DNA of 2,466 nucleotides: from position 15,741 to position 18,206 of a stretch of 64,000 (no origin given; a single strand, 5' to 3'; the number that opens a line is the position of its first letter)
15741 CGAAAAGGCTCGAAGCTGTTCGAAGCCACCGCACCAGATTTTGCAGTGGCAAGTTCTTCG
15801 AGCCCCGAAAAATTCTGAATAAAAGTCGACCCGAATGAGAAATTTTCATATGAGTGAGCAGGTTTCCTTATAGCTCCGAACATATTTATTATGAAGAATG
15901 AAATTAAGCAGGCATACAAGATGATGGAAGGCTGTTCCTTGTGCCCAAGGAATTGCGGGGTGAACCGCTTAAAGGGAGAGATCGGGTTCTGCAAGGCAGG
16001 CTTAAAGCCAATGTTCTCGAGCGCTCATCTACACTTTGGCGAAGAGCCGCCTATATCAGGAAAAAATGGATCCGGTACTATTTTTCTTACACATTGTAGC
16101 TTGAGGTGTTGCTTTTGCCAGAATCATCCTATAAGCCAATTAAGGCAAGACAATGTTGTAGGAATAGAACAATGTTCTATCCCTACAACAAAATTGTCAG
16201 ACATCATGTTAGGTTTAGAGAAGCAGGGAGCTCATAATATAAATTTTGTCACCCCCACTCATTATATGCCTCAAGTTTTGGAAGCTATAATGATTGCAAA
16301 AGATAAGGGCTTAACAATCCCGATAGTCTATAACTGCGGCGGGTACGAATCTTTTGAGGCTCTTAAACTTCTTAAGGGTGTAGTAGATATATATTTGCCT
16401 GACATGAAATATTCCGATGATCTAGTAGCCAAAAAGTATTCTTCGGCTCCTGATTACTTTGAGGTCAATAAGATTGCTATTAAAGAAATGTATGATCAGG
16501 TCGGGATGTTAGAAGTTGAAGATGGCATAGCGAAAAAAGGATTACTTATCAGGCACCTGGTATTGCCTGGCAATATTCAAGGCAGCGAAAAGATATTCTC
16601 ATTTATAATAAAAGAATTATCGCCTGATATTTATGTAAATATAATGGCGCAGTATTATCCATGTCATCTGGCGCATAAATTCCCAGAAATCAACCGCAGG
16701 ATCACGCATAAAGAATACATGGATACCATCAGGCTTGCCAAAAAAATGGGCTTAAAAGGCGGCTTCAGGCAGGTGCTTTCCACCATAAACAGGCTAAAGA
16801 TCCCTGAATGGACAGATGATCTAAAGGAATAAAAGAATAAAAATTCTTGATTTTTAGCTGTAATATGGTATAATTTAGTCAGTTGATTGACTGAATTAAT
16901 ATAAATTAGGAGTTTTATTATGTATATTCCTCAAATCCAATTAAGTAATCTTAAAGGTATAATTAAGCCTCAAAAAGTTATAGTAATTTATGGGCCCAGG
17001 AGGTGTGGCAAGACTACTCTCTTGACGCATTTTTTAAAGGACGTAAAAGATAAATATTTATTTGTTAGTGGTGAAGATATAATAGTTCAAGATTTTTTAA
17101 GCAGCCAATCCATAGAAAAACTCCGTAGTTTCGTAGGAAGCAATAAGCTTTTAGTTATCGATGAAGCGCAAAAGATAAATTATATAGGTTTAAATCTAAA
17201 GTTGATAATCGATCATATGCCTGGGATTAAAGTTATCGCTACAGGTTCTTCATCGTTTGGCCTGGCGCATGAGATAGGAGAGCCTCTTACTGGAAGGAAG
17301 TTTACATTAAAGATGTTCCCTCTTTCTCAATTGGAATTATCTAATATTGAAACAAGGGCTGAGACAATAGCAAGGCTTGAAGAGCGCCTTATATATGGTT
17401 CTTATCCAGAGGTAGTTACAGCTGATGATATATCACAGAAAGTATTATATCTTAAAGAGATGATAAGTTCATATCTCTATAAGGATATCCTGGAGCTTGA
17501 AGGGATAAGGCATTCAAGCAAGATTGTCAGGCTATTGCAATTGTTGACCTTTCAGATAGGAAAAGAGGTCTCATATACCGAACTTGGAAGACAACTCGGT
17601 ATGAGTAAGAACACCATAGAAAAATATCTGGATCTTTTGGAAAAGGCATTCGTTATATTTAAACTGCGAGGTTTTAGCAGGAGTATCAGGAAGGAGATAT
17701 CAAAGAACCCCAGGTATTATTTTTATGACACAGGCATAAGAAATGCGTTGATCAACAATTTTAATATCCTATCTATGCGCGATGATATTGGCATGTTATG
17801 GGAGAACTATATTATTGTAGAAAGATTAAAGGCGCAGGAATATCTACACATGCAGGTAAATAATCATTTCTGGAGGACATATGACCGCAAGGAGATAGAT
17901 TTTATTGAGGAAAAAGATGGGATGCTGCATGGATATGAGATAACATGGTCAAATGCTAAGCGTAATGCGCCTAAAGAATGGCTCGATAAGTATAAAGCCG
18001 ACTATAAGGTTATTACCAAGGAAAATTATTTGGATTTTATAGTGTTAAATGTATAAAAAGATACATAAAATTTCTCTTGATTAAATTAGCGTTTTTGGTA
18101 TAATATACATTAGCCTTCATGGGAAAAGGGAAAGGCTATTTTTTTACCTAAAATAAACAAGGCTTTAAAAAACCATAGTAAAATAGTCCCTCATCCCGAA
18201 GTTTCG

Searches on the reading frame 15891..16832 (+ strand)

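Call 50: search_protein_families(library=pfam, proteins=[window:15891-16832:+], max_evalue=0.001)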
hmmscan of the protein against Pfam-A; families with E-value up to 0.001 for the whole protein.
window:15891-16832:+ (313 aa): 1 family
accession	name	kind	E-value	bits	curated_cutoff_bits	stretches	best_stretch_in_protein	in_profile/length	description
PF04055.27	Radical_SAM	-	1.1e-08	35.8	29.5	1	64-198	2-134/166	Radical SAM superfamily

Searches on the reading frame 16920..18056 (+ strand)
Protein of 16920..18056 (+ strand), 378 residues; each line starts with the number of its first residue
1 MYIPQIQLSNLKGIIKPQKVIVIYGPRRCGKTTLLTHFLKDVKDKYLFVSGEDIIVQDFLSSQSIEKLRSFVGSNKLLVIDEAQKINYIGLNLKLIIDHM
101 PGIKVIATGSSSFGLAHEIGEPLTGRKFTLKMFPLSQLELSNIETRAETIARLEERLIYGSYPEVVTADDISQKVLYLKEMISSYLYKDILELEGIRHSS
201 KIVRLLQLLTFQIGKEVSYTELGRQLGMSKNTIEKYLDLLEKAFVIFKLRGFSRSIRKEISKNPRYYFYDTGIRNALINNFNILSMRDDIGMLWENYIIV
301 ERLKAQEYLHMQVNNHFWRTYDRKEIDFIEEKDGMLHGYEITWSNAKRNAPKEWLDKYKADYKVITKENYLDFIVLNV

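Call 50: search_protein_families(library=pfam, proteins=[window:16920-18056:+], max_evalue=0.001)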
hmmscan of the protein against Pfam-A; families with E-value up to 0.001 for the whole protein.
window:16920-18056:+ (378 aa): 7 families
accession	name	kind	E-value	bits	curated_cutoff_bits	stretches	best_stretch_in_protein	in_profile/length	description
PF13635.12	DUF4143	-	7.5e-42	143.2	28.1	1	188-343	2-159/160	Domain of unknown function (DUF4143)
PF13173.12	AAA_14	-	7.1e-28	97.6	27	1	18-140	2-128/129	AAA domain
PF01637.24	ATPase_2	-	1e-07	32.4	33.2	1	16-71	18-68/225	ATPase domain predominantly from Archaea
PF13401.12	AAA_22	-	4.6e-05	24.2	27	0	17-49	4-39/130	AAA domain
PF08279.18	HTH_11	-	0.00028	21.1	25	0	205-245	2-44/55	HTH domain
PF00004.35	AAA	-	0.00035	21.5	21.2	1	21-86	1-69/131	ATPase family associated with various cellular activities (AAA)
PF00910.28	RNA_helicase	-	0.00073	20.4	21.5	0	21-54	1-34/105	RNA helicase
